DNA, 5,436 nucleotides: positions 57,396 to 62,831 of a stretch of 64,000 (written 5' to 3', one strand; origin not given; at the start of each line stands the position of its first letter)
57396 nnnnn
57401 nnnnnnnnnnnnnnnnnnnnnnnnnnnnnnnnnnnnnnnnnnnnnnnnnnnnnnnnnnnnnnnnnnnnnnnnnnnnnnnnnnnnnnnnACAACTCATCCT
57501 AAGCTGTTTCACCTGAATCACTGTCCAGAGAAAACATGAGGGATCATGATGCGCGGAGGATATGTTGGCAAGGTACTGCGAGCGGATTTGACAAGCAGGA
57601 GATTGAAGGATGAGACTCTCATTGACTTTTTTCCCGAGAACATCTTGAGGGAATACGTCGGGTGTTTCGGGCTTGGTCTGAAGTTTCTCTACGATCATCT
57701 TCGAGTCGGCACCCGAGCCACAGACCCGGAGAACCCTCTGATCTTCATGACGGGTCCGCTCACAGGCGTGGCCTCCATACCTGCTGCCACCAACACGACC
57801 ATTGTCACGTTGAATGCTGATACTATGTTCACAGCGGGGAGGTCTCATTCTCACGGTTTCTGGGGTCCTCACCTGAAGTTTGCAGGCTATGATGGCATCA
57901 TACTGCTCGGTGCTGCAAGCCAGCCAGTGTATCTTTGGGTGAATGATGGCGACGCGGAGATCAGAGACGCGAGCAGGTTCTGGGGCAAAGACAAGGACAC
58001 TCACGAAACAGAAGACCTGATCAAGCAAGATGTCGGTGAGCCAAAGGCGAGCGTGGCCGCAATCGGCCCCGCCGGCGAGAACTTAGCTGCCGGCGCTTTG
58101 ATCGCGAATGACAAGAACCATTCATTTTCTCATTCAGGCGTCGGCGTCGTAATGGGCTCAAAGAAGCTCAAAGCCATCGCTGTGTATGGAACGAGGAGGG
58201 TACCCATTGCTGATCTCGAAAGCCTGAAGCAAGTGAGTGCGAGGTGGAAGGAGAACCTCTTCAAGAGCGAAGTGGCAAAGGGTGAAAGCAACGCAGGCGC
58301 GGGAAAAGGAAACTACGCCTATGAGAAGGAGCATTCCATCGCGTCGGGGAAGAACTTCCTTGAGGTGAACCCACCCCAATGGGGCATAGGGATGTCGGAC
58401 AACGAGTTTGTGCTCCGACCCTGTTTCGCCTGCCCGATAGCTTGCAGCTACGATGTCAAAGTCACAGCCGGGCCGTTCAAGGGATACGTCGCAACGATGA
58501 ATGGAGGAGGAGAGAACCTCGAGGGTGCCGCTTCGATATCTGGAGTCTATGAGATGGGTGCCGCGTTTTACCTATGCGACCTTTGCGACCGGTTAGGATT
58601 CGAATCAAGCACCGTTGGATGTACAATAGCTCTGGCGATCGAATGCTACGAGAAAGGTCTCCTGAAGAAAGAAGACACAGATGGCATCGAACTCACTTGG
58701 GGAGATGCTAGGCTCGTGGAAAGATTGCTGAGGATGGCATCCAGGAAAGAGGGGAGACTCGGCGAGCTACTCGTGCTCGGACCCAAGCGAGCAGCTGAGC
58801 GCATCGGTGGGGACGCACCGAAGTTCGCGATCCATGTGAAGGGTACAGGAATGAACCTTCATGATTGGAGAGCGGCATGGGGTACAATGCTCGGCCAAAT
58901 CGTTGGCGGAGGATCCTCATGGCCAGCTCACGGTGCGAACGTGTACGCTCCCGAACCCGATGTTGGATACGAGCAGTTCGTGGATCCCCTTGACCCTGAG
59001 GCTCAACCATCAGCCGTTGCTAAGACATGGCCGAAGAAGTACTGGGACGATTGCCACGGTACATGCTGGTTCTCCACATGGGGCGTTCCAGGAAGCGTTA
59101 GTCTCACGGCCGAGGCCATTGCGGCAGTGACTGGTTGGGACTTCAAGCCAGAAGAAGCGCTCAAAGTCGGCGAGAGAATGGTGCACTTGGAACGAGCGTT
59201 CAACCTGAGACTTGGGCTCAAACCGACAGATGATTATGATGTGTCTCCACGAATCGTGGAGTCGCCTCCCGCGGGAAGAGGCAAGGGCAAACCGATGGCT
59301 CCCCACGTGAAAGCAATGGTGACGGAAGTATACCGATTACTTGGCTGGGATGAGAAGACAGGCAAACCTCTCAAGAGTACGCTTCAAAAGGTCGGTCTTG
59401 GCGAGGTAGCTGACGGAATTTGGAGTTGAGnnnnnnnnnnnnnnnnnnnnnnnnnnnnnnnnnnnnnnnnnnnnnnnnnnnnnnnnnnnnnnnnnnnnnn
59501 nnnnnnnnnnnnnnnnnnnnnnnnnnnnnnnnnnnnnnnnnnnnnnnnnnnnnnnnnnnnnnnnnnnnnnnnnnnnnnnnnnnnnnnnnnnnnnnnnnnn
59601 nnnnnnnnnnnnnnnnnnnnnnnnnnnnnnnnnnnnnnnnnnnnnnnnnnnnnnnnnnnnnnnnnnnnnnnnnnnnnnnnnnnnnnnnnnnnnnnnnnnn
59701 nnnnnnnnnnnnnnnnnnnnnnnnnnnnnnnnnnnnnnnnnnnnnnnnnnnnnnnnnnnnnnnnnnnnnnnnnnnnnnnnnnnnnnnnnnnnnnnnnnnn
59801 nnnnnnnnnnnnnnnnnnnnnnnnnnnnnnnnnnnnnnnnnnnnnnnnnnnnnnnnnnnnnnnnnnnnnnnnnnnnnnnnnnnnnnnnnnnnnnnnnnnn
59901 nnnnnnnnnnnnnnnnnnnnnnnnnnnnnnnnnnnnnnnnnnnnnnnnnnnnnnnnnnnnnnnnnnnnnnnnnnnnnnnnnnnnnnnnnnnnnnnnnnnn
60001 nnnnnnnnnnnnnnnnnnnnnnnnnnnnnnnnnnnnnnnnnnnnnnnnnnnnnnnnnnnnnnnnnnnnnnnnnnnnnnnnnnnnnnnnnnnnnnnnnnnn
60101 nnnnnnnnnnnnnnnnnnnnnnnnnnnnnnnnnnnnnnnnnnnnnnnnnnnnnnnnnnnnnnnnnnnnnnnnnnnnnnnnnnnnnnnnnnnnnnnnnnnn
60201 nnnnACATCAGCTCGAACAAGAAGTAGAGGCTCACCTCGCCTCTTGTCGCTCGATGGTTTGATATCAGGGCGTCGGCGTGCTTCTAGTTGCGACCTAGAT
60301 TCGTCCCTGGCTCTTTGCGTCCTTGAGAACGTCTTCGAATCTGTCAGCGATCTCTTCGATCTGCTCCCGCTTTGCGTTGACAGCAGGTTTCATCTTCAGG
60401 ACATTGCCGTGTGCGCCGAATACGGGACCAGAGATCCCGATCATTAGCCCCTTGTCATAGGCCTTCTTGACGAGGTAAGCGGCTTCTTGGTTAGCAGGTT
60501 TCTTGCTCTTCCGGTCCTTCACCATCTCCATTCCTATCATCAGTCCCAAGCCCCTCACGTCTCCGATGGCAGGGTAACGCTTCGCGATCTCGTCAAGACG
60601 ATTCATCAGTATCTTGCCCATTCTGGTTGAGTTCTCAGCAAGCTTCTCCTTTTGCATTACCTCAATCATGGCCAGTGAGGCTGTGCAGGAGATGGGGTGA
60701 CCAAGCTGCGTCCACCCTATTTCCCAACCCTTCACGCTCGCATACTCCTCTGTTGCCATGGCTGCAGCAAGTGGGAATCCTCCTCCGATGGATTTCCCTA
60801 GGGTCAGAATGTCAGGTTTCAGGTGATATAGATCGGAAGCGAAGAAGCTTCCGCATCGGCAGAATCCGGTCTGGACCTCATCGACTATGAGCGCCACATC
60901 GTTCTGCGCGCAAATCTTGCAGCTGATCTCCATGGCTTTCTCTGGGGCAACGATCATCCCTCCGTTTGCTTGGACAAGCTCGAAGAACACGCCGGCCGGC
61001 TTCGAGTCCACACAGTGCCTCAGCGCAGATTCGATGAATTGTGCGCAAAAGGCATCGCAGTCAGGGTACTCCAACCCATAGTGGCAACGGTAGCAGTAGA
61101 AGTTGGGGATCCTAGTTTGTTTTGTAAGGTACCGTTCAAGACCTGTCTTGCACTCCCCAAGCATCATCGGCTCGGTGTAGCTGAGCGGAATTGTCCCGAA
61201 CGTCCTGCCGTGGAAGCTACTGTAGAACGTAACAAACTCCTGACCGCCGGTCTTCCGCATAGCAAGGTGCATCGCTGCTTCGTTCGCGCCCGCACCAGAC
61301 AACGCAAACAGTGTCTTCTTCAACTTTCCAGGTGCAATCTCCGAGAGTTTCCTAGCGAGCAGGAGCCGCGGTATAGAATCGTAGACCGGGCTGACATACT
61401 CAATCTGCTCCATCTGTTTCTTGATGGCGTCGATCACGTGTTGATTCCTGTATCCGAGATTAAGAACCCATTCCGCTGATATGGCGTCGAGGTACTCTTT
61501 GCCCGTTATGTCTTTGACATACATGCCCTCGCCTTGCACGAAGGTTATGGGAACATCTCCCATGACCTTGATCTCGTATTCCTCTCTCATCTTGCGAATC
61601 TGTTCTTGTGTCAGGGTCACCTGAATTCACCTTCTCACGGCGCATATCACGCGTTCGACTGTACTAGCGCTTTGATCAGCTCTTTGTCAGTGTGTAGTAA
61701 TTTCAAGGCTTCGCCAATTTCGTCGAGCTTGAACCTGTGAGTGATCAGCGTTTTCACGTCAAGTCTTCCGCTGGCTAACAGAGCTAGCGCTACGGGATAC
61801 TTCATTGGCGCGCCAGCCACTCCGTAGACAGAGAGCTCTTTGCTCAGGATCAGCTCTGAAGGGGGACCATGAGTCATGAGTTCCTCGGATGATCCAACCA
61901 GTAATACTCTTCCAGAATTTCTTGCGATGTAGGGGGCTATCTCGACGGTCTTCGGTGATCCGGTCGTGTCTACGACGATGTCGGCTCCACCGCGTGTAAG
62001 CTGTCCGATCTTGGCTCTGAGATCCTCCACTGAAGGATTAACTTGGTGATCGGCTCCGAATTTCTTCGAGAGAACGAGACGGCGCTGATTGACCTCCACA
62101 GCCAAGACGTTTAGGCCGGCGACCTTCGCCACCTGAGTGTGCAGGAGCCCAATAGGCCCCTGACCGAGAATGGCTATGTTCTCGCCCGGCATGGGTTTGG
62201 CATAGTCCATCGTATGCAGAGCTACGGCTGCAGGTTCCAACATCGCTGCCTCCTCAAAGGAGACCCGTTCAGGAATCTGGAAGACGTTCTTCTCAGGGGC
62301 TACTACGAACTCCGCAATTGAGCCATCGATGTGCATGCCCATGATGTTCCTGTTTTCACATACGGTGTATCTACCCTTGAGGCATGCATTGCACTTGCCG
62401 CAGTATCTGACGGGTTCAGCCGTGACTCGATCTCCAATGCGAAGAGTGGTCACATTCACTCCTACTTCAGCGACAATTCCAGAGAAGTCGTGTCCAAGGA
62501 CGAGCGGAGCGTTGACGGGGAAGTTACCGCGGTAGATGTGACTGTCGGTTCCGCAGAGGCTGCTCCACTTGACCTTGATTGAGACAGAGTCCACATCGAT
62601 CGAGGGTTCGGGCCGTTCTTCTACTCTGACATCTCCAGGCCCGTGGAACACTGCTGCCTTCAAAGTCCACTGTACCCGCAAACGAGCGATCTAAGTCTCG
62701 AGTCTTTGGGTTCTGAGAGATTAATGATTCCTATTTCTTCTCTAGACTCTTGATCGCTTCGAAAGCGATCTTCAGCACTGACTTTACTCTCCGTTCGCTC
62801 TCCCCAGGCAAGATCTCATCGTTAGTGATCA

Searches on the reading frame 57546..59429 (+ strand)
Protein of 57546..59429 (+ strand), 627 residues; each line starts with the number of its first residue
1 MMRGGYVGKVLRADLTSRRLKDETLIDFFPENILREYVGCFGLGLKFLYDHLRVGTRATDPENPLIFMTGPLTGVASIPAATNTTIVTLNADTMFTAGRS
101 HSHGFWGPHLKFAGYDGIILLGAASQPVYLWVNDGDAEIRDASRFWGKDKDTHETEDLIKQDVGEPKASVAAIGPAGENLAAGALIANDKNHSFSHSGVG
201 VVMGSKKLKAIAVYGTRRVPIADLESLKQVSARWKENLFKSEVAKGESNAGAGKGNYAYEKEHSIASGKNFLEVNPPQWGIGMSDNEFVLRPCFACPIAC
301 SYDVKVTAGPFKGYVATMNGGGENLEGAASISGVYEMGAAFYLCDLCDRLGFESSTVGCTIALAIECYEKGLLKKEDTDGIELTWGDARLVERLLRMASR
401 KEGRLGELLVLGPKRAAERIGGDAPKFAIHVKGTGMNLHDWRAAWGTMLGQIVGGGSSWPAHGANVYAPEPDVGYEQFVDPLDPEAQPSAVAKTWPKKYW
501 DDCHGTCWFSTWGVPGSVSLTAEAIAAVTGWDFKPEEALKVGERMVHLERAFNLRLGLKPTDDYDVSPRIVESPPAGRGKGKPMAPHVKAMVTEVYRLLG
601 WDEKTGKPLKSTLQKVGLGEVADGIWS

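Call 38: search_protein_families(library=pfam, proteins=[window:57546-59429:+], max_evalue=0.001)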
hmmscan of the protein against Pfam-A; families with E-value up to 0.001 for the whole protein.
window:57546-59429:+ (627 aa): 2 families
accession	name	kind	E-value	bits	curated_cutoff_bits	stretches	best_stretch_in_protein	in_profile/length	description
PF01314.23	AFOR_C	-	7.3e-77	259.5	27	1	288-618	63-385/385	Aldehyde ferredoxin oxidoreductase, domains 2 & 3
PF02730.20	AFOR_N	-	8.1e-58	195.9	29.8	1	8-216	1-199/199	Aldehyde ferredoxin oxidoreductase, N-terminal domain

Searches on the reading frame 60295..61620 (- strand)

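Call 38: search_protein_families(library=pfam, proteins=[window:60295-61620:-], max_evalue=0.001)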
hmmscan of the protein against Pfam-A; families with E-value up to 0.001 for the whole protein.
window:60295-61620:- (441 aa): 1 family
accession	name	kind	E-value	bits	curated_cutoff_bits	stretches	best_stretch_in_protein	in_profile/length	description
PF00202.27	Aminotran_3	-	2.9e-87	293.4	30.5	1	23-432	9-403/403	Aminotransferase class-III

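Call 63: search_protein_families(library=ncbifam, proteins=[window:60295-61620:-], max_evalue=1e-10)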
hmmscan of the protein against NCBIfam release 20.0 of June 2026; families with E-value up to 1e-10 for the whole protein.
window:60295-61620:- (441 aa): 69 families (the best 25 are shown)
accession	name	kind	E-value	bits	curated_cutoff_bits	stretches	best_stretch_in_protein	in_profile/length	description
NF006228.0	PRK08360.1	equivalog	1.4e-96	323.9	608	1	23-436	23-428/443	aspartate aminotransferase family protein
NF005993.0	PRK08117.1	subfamily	1e-86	291.3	574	1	23-435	24-430/433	aspartate aminotransferase family protein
NF004426.0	PRK05769.1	equivalog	1.8e-86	290.6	552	1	8-434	21-439/441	acetyl ornithine aminotransferase family protein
NF049939.1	HyAminethphonNHLyPbfA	equivalog_domain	6.3e-81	272.1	525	1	29-433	49-440/442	(R)-1-hydroxy-2-aminoethylphosphonate ammonia-lyase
NF045634.1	LeuMetRace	equivalog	3.1e-80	270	800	1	20-436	20-428/432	leucine/methionine racemase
TIGR00707.1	argD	subfamily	8.8e-79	265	410.05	2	198-432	161-380/381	acetylornithine/succinylornithine family transaminase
NF005376.0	PRK06918.1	equivalog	1.5e-76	257.6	676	1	5-436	17-445/451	4-aminobutyrate--2-oxoglutarate transaminase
NF005375.0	PRK06917.1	equivalog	1.3e-73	248.3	535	1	26-436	16-440/448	aspartate aminotransferase family protein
NF006368.0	PRK08593.1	equivalog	1.1e-72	245.1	570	1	24-436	27-433/448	aspartate aminotransferase family protein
NF004755.0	PRK06082.1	equivalog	2.1e-72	244.1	467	1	29-436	60-453/459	aspartate aminotransferase family protein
NF002874.0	PRK03244.1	equivalog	1.7e-71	241.1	457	2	198-437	174-397/399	acetylornithine transaminase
NF005683.0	PRK07481.1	subfamily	8.5e-71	239.2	575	1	21-436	26-451/453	hypothetical protein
NF004799.0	PRK06148.1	subfamily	1.7e-70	238.2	1128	1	12-436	595-1012/1015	hypothetical protein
TIGR00700.1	GABAtrnsam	equivalog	9.2e-70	235.3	506.65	1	25-434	17-420/420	4-aminobutyrate--2-oxoglutarate transaminase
NF005812.0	PRK07678.1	subfamily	2.6e-68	230.7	488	1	25-434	31-449/451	aminotransferase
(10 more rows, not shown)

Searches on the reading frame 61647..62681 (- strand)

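Call 38: search_protein_families(library=pfam, proteins=[window:61647-62681:-], max_evalue=0.001)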
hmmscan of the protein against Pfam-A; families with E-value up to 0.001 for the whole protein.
window:61647-62681:- (344 aa): 4 families
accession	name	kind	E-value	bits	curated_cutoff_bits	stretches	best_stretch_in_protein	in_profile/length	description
PF08240.17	ADH_N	-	5.8e-31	107.3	23.5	1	31-138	3-104/104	Alcohol dehydrogenase GroES-like domain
PF00107.32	ADH_zinc_N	-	2.4e-24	86.2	31.8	1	176-303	1-128/129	Zinc-binding dehydrogenase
PF16912.11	Glu_dehyd_C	-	9.8e-08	32.2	34.9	1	164-341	29-210/211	Glucose dehydrogenase C-terminus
PF13602.12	ADH_zinc_N_2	-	1.8e-05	26.1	27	1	208-332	1-126/134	Zinc-binding dehydrogenase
